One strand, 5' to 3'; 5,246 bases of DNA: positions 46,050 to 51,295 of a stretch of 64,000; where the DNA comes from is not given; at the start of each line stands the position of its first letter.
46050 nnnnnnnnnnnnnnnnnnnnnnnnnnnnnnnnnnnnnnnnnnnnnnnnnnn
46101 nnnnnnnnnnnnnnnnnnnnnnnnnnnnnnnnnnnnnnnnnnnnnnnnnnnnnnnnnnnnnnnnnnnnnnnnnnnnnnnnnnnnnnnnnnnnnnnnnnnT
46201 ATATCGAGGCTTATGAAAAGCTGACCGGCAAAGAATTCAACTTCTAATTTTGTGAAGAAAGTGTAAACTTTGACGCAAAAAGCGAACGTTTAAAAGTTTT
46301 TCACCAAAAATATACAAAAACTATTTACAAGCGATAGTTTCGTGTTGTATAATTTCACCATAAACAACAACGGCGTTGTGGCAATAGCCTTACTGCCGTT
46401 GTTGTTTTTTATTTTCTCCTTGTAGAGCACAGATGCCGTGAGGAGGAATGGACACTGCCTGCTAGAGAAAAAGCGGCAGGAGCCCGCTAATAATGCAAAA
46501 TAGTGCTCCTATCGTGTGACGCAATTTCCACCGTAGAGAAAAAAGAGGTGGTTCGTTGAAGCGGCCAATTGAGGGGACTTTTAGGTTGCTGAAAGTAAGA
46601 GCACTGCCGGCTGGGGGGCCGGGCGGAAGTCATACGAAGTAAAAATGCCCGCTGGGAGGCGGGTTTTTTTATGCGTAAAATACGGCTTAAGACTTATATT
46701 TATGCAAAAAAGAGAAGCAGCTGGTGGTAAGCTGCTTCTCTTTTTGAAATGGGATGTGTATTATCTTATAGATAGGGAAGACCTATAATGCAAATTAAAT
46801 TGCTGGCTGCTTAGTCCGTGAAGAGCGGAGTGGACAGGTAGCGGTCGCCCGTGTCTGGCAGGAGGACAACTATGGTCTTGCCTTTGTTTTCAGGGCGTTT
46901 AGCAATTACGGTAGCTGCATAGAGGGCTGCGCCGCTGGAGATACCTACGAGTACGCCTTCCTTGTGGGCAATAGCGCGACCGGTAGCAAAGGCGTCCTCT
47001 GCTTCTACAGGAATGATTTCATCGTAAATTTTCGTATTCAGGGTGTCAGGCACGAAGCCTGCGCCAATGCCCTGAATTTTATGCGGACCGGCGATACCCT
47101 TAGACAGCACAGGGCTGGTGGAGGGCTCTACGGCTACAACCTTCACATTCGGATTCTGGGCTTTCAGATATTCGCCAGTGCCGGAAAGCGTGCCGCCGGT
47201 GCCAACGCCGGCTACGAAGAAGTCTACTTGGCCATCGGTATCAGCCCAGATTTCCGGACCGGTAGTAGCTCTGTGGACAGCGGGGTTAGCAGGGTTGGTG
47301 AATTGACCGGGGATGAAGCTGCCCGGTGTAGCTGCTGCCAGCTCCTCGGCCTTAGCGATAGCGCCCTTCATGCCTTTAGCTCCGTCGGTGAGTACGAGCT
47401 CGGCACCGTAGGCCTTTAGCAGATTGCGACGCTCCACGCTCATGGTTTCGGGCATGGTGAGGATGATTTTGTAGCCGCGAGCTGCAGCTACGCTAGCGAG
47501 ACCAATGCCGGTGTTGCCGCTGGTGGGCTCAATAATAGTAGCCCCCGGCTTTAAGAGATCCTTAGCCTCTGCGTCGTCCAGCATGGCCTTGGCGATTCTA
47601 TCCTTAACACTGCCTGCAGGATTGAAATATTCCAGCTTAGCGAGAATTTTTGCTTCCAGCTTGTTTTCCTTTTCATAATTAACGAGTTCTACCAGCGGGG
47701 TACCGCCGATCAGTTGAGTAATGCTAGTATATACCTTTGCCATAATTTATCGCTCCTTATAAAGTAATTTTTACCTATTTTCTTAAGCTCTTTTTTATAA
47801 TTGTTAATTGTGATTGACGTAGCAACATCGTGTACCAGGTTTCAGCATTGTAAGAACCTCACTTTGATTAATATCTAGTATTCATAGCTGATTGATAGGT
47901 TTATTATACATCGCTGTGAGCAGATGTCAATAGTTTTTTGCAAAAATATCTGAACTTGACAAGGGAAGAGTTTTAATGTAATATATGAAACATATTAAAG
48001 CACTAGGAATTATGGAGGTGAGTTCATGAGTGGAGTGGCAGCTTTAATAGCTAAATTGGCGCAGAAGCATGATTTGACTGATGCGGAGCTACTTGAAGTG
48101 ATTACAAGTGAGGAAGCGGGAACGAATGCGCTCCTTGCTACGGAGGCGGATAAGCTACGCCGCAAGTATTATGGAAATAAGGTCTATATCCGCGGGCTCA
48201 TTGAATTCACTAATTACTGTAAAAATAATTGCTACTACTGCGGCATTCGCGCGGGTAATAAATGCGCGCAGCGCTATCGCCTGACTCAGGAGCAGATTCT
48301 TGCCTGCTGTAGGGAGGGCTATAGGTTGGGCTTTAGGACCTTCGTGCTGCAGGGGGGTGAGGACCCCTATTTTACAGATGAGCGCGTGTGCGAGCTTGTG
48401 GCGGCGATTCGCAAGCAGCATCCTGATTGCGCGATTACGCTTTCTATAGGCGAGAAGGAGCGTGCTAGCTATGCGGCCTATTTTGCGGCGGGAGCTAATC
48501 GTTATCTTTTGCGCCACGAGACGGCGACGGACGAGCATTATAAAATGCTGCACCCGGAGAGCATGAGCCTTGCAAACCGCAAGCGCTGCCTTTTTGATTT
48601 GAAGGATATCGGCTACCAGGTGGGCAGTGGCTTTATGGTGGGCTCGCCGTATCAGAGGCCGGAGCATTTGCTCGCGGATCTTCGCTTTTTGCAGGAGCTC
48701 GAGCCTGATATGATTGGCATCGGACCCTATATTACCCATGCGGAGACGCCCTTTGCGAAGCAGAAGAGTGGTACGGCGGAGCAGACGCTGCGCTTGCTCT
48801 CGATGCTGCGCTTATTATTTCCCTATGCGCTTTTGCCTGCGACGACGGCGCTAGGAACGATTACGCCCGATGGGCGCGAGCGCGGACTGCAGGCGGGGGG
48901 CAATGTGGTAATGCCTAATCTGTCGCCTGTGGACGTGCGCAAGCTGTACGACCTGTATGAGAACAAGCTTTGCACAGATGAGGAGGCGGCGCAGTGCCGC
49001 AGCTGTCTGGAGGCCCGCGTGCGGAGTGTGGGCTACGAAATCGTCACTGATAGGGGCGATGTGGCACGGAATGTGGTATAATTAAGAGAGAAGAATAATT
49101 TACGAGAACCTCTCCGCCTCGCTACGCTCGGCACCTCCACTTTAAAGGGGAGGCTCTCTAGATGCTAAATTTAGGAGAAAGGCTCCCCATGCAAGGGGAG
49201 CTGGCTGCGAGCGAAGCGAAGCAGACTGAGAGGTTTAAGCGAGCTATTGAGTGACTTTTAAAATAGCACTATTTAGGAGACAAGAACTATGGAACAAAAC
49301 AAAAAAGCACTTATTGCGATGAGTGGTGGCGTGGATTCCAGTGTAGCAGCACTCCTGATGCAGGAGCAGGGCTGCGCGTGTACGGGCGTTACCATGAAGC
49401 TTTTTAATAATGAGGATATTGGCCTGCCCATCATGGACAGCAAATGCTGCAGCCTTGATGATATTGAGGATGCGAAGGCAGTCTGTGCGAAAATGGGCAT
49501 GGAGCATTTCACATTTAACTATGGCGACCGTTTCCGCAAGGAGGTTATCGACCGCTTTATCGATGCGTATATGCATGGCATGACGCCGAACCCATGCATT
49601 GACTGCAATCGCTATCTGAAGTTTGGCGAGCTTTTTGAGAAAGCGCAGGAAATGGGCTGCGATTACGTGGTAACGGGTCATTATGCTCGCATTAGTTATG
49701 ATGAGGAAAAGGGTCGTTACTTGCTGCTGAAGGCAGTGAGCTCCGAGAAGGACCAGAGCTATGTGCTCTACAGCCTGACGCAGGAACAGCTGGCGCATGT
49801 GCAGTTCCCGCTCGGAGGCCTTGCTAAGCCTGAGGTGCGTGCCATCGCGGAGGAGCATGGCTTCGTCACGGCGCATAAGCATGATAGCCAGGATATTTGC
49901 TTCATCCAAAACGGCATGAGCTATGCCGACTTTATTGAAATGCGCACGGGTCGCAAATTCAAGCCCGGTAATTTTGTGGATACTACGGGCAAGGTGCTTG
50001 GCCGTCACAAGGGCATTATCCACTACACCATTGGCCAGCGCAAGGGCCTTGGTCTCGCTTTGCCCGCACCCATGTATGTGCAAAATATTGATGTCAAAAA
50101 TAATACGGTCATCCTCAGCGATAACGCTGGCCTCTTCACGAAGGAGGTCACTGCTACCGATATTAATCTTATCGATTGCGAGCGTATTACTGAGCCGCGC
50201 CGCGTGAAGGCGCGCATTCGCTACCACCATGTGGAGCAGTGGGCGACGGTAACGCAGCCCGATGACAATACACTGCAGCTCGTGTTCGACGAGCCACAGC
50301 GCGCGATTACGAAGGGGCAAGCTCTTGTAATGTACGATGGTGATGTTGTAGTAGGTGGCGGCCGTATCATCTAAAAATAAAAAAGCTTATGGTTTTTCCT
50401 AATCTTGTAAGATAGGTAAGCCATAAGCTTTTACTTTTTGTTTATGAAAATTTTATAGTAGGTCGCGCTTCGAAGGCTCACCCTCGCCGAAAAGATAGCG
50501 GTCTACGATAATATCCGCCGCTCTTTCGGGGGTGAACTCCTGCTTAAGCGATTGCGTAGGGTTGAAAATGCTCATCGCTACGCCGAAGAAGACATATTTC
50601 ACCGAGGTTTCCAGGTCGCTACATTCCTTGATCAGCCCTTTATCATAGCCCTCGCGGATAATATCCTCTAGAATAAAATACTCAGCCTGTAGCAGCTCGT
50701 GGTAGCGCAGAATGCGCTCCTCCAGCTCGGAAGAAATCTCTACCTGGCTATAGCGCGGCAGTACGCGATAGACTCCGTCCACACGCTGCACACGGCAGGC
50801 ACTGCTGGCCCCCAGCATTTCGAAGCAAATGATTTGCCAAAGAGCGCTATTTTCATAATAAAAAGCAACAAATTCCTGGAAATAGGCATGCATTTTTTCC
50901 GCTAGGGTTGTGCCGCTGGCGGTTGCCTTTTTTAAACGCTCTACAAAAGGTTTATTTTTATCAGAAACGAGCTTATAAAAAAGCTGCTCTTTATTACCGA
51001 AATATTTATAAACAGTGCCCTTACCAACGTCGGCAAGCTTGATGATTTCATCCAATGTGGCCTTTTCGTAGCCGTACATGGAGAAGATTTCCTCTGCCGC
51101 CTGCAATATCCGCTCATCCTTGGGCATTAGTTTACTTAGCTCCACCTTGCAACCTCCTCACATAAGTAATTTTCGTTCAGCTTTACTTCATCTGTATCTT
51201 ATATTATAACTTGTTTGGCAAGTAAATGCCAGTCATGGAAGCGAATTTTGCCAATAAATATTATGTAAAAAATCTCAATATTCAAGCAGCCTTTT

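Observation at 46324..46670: Orphan ~250-nt structured RNA with T-box-like antiterminator but non-canonical bulge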

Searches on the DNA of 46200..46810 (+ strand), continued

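Call 48: search_rna_families(sources=[L126, L164, L088, L094], threshold=evalue, max_evalue=1)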
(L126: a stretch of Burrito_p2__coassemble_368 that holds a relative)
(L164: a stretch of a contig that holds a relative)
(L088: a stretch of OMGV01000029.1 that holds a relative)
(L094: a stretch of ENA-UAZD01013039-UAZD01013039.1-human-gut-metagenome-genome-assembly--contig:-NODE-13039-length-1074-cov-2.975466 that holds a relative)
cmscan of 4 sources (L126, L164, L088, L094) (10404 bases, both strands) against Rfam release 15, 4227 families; matches with E-value up to 1: 3.
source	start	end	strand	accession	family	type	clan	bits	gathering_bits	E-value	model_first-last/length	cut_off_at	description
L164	354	423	-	RF02064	STnc370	Gene; sRNA;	-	31.1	54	0.53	1-71/71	no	Enterobacterial sRNA STnc370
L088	1907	1964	-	RF00506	Thr_leader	Cis-reg; leader;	-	27.7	55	0.075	1-118/118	no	Threonine operon leader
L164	362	452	-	RF00624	P9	Gene;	-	21.4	43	0.58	1-74/74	no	Pseudomonas sRNA P9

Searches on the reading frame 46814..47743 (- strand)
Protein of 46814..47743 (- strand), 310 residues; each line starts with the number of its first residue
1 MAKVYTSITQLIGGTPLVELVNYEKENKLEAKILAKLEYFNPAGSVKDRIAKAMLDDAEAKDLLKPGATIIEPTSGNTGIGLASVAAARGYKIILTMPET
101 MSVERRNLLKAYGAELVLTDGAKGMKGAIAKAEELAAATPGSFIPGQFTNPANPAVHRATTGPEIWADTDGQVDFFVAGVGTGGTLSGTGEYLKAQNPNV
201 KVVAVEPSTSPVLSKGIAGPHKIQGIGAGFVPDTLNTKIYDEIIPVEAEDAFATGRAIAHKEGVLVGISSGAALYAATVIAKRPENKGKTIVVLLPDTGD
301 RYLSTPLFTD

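Call 67: search_protein_families(library=pfam, proteins=[window:46814-47743:-], max_evalue=0.00001)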
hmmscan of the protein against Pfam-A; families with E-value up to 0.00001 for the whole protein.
window:46814-47743:- (310 aa): 1 family
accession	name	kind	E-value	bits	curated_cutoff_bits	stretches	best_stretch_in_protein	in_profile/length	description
PF00291.31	PALP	-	1.4e-78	264.7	35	1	8-297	1-295/295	Pyridoxal-phosphate dependent enzyme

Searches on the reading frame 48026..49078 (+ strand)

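Call 67: search_protein_families(library=pfam, proteins=[window:48026-49078:+], max_evalue=0.00001)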
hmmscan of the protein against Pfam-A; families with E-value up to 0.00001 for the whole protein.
window:48026-49078:+ (351 aa): 1 family
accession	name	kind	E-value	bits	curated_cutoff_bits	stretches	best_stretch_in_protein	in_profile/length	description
PF04055.27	Radical_SAM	-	2.4e-14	54.3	29.5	1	59-222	1-166/166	Radical SAM superfamily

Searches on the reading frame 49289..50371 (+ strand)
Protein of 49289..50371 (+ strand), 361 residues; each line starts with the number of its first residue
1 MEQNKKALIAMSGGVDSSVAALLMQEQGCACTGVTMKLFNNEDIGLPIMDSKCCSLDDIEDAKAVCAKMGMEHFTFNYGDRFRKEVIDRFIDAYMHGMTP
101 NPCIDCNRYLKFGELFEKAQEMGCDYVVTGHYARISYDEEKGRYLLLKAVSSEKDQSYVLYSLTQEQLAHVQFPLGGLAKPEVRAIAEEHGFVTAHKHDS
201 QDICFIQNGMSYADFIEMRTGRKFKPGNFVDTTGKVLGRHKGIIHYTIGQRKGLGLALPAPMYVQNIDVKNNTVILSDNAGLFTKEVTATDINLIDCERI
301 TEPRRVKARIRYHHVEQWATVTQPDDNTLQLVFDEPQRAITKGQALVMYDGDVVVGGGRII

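Call 67: search_protein_families(library=pfam, proteins=[window:49289-50371:+], max_evalue=0.00001)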
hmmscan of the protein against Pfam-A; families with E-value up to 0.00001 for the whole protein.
window:49289-50371:+ (361 aa): 4 families
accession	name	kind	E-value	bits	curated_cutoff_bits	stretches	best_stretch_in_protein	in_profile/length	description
PF03054.22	tRNA_Me_trans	-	2.3e-72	243.3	20.6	1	6-207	2-201/202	tRNA methyl transferase HUP domain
PF20259.3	tRNA_Me_trans_M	-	1.9e-19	69.4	27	1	214-277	2-65/66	tRNA methyl transferase PRC-barrel domain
PF20258.4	tRNA_Me_trans_C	-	2.6e-19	69.8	20.6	1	285-360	2-77/77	Aminomethyltransferase beta-barrel domain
PF02540.23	NAD_synthase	-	6.9e-06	25.8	21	0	4-80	18-83/242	NAD synthase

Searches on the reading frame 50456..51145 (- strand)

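Call 67: search_protein_families(library=pfam, proteins=[window:50456-51145:-], max_evalue=0.00001)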
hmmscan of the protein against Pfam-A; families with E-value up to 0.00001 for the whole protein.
window:50456-51145:- (230 aa): 1 family
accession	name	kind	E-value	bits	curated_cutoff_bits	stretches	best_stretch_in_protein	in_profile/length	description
PF00440.29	TetR_N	-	6.6e-15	55.1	24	1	13-56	1-44/47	Bacterial regulatory proteins, tetR family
